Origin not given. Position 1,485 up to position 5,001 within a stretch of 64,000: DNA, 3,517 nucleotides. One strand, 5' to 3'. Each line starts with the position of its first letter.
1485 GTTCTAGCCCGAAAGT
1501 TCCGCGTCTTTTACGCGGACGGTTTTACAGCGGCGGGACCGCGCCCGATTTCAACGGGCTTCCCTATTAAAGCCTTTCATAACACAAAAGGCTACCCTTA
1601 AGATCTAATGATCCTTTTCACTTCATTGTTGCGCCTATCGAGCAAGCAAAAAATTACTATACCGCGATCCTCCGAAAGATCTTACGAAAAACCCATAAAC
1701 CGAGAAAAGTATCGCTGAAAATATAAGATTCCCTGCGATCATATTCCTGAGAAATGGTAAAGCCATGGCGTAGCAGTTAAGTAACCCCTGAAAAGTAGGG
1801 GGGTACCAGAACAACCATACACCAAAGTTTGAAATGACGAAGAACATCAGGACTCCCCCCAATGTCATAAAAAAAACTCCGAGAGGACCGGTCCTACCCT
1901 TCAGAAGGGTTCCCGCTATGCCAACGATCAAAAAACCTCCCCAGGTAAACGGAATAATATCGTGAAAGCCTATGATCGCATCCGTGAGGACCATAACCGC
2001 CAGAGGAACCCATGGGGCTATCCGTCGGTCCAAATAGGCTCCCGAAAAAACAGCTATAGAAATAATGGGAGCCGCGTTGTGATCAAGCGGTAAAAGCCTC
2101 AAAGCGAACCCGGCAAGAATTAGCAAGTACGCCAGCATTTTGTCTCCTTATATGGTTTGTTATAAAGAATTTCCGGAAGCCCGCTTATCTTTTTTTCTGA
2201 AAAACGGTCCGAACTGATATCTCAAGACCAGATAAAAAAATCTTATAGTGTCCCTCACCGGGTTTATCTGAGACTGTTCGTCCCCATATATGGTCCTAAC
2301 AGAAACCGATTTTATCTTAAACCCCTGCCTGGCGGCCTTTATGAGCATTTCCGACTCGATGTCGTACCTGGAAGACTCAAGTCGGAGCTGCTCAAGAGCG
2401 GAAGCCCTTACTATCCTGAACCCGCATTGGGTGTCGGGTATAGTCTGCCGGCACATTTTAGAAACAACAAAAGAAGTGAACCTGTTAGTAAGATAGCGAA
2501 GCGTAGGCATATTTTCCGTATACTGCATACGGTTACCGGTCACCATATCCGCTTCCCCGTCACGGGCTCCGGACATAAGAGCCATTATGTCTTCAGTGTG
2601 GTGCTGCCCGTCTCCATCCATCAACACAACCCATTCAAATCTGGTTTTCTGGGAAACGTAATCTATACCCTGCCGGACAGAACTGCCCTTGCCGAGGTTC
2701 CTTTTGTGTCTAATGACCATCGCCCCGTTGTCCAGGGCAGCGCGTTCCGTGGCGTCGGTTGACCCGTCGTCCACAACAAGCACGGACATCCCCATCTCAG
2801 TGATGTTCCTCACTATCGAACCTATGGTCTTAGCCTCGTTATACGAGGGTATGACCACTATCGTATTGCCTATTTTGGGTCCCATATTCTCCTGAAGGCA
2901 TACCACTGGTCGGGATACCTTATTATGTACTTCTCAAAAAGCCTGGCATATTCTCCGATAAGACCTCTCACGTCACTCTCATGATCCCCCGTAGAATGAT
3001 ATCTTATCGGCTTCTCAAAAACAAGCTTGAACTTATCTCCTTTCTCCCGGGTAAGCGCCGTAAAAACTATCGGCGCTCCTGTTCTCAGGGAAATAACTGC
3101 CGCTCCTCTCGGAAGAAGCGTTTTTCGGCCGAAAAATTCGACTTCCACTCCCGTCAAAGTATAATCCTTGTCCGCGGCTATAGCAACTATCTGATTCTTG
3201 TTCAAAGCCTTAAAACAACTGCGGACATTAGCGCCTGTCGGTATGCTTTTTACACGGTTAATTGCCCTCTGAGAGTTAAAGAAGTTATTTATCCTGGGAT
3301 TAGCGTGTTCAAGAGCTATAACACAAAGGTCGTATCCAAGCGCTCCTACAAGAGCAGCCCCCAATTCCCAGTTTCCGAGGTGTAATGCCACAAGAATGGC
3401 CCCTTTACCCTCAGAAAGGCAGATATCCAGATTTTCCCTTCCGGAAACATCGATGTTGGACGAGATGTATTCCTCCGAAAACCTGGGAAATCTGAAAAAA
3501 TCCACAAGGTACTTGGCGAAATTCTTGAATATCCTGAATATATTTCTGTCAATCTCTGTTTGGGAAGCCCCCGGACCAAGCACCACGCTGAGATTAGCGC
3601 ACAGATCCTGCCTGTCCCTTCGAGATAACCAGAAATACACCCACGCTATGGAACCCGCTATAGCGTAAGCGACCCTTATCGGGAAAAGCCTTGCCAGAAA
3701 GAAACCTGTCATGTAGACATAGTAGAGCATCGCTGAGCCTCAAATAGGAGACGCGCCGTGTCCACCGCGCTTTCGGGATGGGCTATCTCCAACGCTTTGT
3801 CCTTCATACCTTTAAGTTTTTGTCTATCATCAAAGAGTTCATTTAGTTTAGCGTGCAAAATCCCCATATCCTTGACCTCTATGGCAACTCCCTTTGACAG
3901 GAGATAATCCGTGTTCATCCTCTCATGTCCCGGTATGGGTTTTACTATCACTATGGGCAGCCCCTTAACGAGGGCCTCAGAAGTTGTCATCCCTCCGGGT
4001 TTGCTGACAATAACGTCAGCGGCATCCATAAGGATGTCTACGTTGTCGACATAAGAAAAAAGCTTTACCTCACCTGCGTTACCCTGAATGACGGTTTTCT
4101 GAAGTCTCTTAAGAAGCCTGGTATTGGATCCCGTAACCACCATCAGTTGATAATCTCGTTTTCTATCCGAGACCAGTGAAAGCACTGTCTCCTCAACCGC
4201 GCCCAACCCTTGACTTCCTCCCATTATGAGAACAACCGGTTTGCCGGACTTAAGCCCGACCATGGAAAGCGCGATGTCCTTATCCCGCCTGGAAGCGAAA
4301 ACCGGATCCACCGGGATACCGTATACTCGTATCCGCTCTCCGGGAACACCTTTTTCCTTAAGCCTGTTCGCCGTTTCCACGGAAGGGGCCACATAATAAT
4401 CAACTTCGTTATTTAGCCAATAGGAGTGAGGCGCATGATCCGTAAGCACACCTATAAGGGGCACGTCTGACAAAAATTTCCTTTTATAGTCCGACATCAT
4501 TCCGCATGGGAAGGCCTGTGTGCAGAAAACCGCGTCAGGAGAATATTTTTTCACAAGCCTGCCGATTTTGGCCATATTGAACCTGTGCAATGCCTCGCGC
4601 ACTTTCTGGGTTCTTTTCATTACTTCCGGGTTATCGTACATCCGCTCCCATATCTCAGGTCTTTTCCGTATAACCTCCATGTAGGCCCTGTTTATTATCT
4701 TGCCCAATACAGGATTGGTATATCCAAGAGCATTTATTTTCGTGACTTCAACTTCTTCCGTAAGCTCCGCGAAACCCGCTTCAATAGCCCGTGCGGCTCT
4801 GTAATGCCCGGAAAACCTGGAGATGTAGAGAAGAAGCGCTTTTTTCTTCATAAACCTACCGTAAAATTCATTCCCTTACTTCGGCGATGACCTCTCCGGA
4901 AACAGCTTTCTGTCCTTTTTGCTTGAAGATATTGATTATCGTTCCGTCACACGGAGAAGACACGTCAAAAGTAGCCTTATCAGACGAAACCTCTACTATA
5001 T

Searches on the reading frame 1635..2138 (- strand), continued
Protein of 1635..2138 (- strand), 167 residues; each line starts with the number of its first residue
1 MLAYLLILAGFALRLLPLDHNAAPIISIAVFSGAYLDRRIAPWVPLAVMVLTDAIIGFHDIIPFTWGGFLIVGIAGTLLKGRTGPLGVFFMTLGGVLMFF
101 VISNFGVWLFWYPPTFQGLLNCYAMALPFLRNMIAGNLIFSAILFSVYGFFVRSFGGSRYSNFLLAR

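Call 64: fold_search(model_id=the predicted structure, library=pdb)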
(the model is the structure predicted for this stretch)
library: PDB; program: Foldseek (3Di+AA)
matches with E <= 10: 63; with E <= 0.001: 0
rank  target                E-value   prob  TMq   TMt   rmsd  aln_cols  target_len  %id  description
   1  3rlb_A                8.0e-02  0.99  0.52  0.50   5.9       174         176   18  Crystal structure at 2.0 A of the S-component for thiamin from an ECF-type ABC transporter (released 2011-06-29)
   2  7nnt_C                4.8e-01  0.75  0.44  0.44   7.2       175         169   13  Cryo-EM structure of the folate-specific ECF transporter complex in DDM micelles (released 2021-08-18)
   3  4z7f_A                6.1e-01  0.93  0.53  0.54   5.3       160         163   12  Crystal structure of FolT bound with folic acid (released 2015-07-29)
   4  5d0y_A                6.5e-01  0.96  0.58  0.61   4.4       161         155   10  Substrate bound S-component of folate ECF transporter (released 2016-04-06)
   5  4z7f_D                7.5e-01  0.96  0.57  0.57   4.5       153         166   11  Crystal structure of FolT bound with folic acid (released 2015-07-29)
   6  4dve_A                7.8e-01  0.95  0.59  0.53   4.5       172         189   13  Crystal structure at 2.1 A of the S-component for biotin from an ECF-type ABC transporter (released 2012-08-29)
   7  7cha_G                9.5e-01  0.15  0.24  0.17  17.4       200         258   14  Cryo-EM structure of P.aeruginosa MlaFEBD with AMPPNP (released 2021-05-19)
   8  4tkr_A                1.0e+00  0.77  0.51  0.48   5.1       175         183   13  Native-SAD phasing for ThiT from Listeria monocytogenes serovar. (released 2014-06-18)
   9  4z7f_B                1.1e+00  0.82  0.50  0.50   5.1       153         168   10  Crystal structure of FolT bound with folic acid (released 2015-07-29)
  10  5edl                  1.2e+00  0.54  0.47  0.42   6.0       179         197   14  Crystal structure of an S-component of ECF transporter (released 2016-08-17)
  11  4dve_C                1.3e+00  0.87  0.60  0.54   4.4       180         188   14  Crystal structure at 2.1 A of the S-component for biotin from an ECF-type ABC transporter (released 2012-08-29)
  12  5jsz_C                1.7e+00  0.51  0.47  0.48   5.9       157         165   16  Folate ECF transporter: apo state (released 2016-05-18)
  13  4z7f_C                2.2e+00  0.51  0.51  0.51   4.9       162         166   14  Crystal structure of FolT bound with folic acid (released 2015-07-29)
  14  4tkr_B                2.6e+00  0.51  0.52  0.48   5.1       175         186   13  Native-SAD phasing for ThiT from Listeria monocytogenes serovar. (released 2014-06-18)
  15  4hkr_A                2.8e+00  0.13  0.27  0.27  12.2       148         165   18  Calcium release-activated calcium (CRAC) channel ORAI (released 2012-11-28)
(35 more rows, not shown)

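Call 74: find_homologous_proteins(query=L054:2450-4573:+, max_evalue=1e-50)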
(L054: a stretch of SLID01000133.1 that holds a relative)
Query L054:2450-4573:+ (708 aa): 816 proteins with E <= 1e-50 among 8000 candidates; the best 120 are listed.
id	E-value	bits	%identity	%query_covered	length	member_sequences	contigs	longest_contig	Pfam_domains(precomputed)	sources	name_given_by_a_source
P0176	0.0e+0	1650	100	100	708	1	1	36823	PF07715.21,PF00593.31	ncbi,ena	-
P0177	6.4e-276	936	58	97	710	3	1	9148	PF07715.21,PF00593.31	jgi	jgi:iron complex outermembrane recepter protein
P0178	3.9e-182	626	47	89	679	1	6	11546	PF07715.21,PF00593.31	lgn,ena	-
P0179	1.8e-179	617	44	100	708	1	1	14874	PF07715.21,PF00593.31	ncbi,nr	ncbi:MAG: TonB-dependent receptor [Candidatus Tantalella remota]|nr:TonB-dependent receptor [Candida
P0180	5.1e-179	615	44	96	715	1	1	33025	PF07715.21,PF00593.31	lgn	-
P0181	6.3e-177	608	44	99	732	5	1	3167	PF07715.21,PF00593.31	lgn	-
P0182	3.9e-176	606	46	91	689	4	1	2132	PF07715.21,PF00593.31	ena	-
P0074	5.7e-173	595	45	92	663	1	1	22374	PF07715.21,PF00593.31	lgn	-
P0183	7.2e-171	588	46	88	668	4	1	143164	PF07715.21,PF00593.31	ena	-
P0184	4.3e-166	572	43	95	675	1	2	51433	PF07715.21,PF00593.31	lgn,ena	-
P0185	5.2e-162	559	45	88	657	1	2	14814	PF07715.21,PF00593.31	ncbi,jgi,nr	ncbi:MAG: TonB-dependent receptor [Candidatus Omnitrophica bacterium]|nr:TonB-dependent receptor [Ca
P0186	3.8e-157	543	44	89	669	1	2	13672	PF07715.21,PF00593.31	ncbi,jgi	ncbi:MAG: TonB-dependent receptor [Candidatus Omnitrophota bacterium]|jgi:iron complex outermembrane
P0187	6.6e-156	539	44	88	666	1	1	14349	PF07715.21,PF00593.31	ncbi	-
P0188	1.9e-155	537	42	89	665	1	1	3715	PF07715.21,PF00593.31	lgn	-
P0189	5.2e-155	536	43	88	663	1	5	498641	PF07715.21,PF00593.31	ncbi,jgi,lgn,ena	-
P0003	2.2e-116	408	35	97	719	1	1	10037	PF07715.21,PF00593.31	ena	-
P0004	1.1e-115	406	37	99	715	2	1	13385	PF07715.21,PF00593.31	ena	-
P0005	3.8e-113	397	36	98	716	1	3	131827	PF07715.21,PF00593.31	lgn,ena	-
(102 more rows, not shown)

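Call 76: find_encoding_contigs(protein=P0177, flank=1500, max_places=2)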
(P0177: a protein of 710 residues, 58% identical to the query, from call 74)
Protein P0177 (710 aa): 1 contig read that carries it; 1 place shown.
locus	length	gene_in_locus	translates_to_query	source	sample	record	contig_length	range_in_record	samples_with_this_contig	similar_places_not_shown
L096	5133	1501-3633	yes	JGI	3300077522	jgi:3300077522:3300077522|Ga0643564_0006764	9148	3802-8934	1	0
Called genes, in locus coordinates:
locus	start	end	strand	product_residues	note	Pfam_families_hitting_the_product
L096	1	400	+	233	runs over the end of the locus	PF13641:Glyco_tranf_2_3, PF00535:Glycos_transf_2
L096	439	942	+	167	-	PF20221:DUF6580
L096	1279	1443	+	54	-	-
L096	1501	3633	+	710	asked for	PF07715:Plug, PF00593:TonB_dep_Rec_b-barrel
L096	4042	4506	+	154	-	PF22381:Staph_reg_Sar_Rot (weak), PF01047:MarR, PF12802:MarR_2, PF13463:HTH_27 (weak)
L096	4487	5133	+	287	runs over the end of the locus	?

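Call 77: find_encoding_contigs(protein=P0180, flank=1500, max_places=2)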
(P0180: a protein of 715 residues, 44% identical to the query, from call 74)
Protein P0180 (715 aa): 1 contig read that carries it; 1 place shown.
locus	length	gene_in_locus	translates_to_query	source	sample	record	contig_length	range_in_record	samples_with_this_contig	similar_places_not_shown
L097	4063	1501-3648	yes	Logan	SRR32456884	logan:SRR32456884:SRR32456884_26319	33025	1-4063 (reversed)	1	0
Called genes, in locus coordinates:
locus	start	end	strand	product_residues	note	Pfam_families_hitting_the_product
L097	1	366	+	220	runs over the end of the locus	PF01135:PCMT, PF00398:RrnaAD (weak), PF13847:Methyltransf_31 (weak), PF13649:Methyltransf_25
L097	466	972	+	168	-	PF20221:DUF6580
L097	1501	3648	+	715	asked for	PF07715:Plug, PF00593:TonB_dep_Rec_b-barrel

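Call 90: find_encoding_contigs(protein=P0175, flank=4000, max_places=2)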
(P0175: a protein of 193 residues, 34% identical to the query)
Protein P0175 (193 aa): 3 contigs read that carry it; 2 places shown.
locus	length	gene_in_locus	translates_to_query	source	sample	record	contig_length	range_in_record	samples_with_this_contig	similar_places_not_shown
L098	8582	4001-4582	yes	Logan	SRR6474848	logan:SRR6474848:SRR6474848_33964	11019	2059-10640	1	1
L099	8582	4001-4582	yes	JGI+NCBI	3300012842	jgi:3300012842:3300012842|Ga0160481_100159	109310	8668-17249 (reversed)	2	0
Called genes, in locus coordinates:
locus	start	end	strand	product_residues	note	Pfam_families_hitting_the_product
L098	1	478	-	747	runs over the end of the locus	PF09371:Tex_N, PF22706:Tex_central_region, PF16921:Tex_YqgF, PF14639:YqgF (weak), PF14635:HHH_7, PF12836:HHH_3, PF17674:HHH_9, PF00575:S1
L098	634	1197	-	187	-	PF01300:Sua5_yciO_yrdC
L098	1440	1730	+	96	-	-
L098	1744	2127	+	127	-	PF07843:DUF1634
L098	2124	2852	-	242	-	PF13620:CarboxypepD_reg (weak), PF13715:CarbopepD_reg_2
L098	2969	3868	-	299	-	-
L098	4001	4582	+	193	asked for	PF20221:DUF6580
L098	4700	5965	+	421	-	PF00919:UPF0004, PF04055:Radical_SAM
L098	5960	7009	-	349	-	PF13528:Glyco_trans_1_3 (faint), PF04101:Glyco_tran_28_C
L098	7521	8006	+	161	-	-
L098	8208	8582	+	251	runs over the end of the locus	?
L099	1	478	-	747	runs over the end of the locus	PF09371:Tex_N, PF22706:Tex_central_region, PF16921:Tex_YqgF, PF14639:YqgF (weak), PF14635:HHH_7, PF12836:HHH_3, PF17674:HHH_9, PF00575:S1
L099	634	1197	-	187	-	PF01300:Sua5_yciO_yrdC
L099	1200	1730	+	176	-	-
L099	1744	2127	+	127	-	PF07843:DUF1634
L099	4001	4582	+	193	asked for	PF20221:DUF6580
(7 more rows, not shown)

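Call 91: find_encoding_contigs(protein=P0162, flank=4000, max_places=2)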
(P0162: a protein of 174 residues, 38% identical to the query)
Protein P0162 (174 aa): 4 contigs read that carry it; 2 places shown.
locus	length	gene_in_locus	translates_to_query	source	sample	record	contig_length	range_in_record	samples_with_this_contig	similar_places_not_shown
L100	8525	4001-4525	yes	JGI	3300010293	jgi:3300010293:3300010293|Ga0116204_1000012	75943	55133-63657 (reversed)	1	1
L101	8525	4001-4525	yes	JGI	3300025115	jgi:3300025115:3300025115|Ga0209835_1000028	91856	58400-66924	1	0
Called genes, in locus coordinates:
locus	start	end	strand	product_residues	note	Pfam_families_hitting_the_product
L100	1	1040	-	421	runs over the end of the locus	PF04932:Wzy_C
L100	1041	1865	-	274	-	PF23446:LysM1_NFP_LYK (faint), PF01476:LysM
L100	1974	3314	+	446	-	PF01972:SDH_protease (weak), PF25145:NfeD1b_N, PF24961:NfeD_membrane, PF01957:NfeD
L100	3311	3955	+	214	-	PF13568:OMP_b-brl_2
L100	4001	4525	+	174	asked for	PF20221:DUF6580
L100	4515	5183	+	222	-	PF01135:PCMT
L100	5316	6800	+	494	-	-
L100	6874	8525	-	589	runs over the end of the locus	PF25145:NfeD1b_N (faint), PF01343:Peptidase_S49, PF01972:SDH_protease (weak), PF01343:Peptidase_S49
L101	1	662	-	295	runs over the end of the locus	PF04932:Wzy_C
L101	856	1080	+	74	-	-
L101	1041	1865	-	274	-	PF23446:LysM1_NFP_LYK (faint), PF01476:LysM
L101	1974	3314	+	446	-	PF01972:SDH_protease (weak), PF25145:NfeD1b_N, PF24961:NfeD_membrane, PF01957:NfeD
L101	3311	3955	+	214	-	PF13568:OMP_b-brl_2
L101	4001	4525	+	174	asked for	PF20221:DUF6580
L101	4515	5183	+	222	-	PF01135:PCMT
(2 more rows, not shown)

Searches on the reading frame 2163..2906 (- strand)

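Call 7: search_protein_families(library=pfam, proteins=[window:2163-2906:-], max_evalue=0.01)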
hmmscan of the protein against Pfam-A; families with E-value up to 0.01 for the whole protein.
window:2163-2906:- (248 aa): 3 families
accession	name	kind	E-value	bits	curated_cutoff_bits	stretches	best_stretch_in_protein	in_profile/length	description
PF00535.33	Glycos_transf_2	-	1.1e-25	91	23.3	1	17-174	2-167/168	Glycosyl transferase family 2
PF13641.12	Glyco_tranf_2_3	-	9.2e-09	36.1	27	1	15-204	3-207/230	Glycosyltransferase like family 2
PF13704.12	Glyco_tranf_2_4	-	0.0094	16.9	27.5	0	23-99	2-81/98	Glycosyl transferase family 2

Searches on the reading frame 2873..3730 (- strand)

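Call 7: search_protein_families(library=pfam, proteins=[window:2873-3730:-], max_evalue=0.01)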
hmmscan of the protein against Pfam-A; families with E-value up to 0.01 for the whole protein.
window:2873-3730:- (286 aa): 1 family
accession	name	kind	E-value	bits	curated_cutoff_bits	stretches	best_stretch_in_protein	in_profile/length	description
PF03279.18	Lip_A_acyltrans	-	4.8e-45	154.4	22.3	1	3-283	16-293/295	Bacterial lipid A biosynthesis acyltransferase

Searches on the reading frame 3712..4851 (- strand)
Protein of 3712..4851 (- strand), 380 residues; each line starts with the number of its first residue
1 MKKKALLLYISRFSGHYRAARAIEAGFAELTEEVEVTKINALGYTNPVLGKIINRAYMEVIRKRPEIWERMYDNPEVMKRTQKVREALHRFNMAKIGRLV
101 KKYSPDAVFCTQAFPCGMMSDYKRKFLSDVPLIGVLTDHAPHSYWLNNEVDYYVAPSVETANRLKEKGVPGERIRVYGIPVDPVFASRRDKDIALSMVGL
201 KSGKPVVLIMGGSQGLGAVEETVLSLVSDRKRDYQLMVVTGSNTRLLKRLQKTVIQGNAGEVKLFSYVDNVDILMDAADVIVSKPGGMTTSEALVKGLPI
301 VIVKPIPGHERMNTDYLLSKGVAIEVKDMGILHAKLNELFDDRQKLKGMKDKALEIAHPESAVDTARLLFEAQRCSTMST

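Call 7: search_protein_families(library=pfam, proteins=[window:3712-4851:-], max_evalue=0.01)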
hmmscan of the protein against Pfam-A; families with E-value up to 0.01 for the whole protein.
window:3712-4851:- (380 aa): 5 families
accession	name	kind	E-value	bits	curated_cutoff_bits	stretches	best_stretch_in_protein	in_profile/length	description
PF06925.17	MGDG_synth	-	2.7e-26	93.1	25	1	16-181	1-169/169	Monogalactosyldiacylglycerol (MGDG) synthase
PF04101.22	Glyco_tran_28_C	-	7.5e-17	62.3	22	1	206-353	1-154/166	Glycosyltransferase family 28 C-terminal domain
PF00534.26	Glycos_transf_1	-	1.6e-10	41.3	26.4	1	229-353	42-169/172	Glycosyl transferases group 1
PF13439.12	Glyco_transf_4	-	5.7e-06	26.9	28.5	1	90-182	58-167/170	Glycosyltransferase Family 4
PF13692.12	Glyco_trans_1_4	-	0.00019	22.2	27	1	222-342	23-142/142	Glycosyl transferases group 1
